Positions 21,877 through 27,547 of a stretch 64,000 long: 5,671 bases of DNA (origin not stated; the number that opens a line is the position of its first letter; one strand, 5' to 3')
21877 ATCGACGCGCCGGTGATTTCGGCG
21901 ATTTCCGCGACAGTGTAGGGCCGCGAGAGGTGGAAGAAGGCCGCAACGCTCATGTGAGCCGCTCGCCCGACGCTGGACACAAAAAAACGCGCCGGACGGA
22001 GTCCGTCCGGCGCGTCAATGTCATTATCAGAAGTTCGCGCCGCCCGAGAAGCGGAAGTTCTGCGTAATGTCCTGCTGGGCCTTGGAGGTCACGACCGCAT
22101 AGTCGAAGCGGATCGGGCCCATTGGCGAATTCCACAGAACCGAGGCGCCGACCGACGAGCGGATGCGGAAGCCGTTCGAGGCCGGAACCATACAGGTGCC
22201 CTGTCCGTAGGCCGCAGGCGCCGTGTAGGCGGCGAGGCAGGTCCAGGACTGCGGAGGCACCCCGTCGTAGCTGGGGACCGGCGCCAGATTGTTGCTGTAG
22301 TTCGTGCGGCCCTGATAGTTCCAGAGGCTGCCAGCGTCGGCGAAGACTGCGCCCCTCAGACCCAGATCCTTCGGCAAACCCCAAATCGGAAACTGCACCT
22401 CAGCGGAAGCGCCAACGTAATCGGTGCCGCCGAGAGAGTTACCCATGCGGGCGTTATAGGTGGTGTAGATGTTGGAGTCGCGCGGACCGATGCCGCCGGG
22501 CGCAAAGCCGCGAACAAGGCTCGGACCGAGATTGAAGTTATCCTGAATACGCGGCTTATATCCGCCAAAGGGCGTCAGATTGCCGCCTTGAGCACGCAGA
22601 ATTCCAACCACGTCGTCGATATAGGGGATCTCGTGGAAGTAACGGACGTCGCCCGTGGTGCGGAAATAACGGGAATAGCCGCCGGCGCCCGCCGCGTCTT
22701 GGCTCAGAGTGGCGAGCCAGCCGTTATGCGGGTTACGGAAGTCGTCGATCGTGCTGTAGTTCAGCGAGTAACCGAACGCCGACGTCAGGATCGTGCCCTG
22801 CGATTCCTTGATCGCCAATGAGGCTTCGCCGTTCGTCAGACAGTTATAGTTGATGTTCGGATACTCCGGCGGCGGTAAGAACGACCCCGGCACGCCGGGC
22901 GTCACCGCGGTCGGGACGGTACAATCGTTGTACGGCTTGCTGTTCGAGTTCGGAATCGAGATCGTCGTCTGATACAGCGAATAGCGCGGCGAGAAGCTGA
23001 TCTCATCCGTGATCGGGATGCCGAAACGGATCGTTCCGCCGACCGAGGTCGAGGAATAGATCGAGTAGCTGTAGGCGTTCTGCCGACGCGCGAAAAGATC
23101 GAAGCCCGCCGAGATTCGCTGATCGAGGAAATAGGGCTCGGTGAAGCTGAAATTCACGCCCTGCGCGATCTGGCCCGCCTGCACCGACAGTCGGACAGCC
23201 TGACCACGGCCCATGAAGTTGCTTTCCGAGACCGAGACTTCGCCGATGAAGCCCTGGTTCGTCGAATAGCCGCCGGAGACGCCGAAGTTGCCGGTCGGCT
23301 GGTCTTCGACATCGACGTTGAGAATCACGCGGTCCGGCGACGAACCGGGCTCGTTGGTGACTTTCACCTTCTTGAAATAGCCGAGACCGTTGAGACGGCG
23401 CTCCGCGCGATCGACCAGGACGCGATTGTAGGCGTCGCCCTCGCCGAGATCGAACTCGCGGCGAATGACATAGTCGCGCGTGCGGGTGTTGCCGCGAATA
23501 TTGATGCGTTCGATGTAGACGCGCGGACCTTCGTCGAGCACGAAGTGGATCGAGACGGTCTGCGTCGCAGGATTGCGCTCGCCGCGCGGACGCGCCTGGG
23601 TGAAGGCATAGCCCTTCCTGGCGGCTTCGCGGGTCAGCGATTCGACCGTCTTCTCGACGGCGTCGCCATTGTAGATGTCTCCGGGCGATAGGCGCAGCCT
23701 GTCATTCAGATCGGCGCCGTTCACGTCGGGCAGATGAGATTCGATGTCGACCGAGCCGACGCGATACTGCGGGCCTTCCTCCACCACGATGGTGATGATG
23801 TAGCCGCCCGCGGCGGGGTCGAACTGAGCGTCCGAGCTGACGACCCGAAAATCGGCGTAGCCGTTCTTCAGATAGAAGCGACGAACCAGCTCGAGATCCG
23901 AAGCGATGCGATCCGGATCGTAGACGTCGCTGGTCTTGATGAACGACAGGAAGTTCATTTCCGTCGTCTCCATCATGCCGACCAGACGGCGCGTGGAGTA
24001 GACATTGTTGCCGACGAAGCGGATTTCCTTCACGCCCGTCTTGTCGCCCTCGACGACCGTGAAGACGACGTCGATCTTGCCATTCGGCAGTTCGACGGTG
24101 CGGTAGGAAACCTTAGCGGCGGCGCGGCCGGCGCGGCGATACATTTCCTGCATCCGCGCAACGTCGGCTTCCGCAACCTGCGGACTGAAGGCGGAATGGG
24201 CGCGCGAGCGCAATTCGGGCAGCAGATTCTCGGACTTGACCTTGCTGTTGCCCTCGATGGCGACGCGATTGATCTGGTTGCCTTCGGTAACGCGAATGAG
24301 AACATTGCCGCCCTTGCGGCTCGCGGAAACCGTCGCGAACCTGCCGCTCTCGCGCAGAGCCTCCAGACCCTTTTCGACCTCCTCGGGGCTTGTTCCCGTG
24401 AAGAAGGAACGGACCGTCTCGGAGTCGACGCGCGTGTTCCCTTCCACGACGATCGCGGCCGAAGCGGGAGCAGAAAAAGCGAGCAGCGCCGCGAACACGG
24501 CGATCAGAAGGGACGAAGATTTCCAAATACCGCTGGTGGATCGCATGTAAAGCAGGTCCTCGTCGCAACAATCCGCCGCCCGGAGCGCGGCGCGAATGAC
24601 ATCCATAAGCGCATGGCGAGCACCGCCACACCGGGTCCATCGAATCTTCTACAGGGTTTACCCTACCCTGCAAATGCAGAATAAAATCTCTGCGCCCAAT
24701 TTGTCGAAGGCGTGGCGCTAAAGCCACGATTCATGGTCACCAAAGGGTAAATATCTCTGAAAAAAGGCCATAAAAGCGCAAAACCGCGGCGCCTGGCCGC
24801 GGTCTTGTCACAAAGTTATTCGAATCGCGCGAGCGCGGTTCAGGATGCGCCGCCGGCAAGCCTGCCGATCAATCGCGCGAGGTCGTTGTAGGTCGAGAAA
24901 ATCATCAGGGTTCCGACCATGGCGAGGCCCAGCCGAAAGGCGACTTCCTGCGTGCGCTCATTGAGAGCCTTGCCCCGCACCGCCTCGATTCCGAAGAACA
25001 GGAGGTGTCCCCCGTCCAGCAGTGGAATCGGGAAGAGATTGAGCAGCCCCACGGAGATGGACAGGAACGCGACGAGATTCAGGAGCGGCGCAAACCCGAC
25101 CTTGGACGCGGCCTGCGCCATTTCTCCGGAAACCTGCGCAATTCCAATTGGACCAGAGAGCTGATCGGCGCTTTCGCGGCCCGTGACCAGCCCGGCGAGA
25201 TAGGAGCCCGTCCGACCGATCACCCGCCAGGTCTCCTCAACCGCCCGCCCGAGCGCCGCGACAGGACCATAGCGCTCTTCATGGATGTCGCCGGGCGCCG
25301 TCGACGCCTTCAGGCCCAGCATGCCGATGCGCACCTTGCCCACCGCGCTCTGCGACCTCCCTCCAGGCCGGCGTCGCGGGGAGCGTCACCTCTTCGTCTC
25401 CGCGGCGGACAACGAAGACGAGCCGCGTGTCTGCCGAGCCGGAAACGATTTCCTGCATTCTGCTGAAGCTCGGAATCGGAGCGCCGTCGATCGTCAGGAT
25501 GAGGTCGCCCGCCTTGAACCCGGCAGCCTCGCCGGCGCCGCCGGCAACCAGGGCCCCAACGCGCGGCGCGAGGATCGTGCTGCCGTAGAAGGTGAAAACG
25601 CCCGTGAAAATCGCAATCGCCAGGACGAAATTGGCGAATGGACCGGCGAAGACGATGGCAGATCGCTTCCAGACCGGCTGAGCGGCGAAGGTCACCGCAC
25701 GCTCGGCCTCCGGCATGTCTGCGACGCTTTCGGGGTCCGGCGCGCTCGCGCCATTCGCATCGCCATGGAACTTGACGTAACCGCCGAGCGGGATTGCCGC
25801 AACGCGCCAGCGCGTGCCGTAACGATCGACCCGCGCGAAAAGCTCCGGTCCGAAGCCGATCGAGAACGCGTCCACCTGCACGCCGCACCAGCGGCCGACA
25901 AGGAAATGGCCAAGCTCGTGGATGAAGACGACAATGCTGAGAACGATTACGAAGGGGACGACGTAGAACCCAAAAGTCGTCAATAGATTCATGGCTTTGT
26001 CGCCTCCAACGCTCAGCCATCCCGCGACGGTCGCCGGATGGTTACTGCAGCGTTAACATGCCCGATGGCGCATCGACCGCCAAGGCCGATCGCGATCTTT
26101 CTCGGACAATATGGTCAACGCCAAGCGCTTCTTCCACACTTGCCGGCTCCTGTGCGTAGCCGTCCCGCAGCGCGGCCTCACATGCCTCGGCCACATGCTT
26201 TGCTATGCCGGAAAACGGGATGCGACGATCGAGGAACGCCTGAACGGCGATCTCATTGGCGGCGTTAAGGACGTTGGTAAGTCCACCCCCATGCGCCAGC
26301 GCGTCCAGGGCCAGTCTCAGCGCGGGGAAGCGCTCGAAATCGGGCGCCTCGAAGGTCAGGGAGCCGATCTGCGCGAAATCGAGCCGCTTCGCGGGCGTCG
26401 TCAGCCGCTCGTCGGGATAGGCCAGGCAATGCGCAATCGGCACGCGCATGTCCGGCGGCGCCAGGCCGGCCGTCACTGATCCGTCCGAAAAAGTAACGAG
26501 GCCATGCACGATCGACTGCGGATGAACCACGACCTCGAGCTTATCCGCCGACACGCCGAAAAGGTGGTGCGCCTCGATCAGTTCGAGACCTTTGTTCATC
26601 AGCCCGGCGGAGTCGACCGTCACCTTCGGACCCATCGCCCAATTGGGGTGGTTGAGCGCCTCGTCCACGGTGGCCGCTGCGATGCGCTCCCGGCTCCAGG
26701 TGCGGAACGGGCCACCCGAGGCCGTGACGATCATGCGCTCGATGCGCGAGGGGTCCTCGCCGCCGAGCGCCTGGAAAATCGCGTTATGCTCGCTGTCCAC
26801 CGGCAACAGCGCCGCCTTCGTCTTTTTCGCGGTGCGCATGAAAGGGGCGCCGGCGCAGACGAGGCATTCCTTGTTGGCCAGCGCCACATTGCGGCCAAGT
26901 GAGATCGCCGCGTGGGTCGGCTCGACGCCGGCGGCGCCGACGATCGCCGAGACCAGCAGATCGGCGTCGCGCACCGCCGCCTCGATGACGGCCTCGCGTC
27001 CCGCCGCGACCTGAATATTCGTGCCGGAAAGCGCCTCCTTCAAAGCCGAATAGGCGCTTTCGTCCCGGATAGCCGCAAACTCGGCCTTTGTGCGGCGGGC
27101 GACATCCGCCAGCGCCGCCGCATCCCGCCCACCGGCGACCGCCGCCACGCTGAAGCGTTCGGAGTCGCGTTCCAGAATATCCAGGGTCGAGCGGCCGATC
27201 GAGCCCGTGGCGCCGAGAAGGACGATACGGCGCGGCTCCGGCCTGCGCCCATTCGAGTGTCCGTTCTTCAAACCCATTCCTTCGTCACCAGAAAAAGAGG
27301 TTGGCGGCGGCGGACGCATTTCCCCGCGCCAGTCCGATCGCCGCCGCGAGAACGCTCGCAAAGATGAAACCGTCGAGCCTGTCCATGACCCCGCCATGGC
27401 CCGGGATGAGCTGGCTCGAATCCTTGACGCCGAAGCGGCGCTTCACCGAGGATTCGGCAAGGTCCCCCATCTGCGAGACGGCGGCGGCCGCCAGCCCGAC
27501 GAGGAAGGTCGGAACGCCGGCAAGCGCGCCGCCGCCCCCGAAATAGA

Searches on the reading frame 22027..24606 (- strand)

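Call 84: search_protein_families(library=pfam, proteins=[window:22027-24606:-], max_evalue=0.00001)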
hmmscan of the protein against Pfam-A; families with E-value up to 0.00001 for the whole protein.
window:22027-24606:- (859 aa): 2 families
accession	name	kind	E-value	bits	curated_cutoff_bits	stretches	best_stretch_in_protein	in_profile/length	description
PF01103.29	Omp85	-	8.4e-74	249.4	24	1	463-859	1-325/325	Omp85 superfamily domain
PF07244.20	POTRA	-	7e-59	196.9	21.3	4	363-434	1-77/79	Surface antigen variable number repeat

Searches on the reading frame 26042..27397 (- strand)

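Call 84: search_protein_families(library=pfam, proteins=[window:26042-27397:-], max_evalue=0.00001)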
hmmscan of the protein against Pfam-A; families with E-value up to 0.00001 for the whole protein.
window:26042-27397:- (451 aa): 3 families
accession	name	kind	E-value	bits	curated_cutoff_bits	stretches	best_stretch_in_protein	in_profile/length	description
PF08436.17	DXP_redisom_C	-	9.1e-38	128.7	26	1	197-280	1-84/84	1-deoxy-D-xylulose 5-phosphate reductoisomerase C-terminal domain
PF13288.12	DXPR_C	-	6.3e-37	126.8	27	1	312-433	1-114/115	DXP reductoisomerase C-terminal domain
PF02670.22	DXP_reductoisom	-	6.4e-37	127.6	21.7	1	58-183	1-129/129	1-deoxy-D-xylulose 5-phosphate reductoisomerase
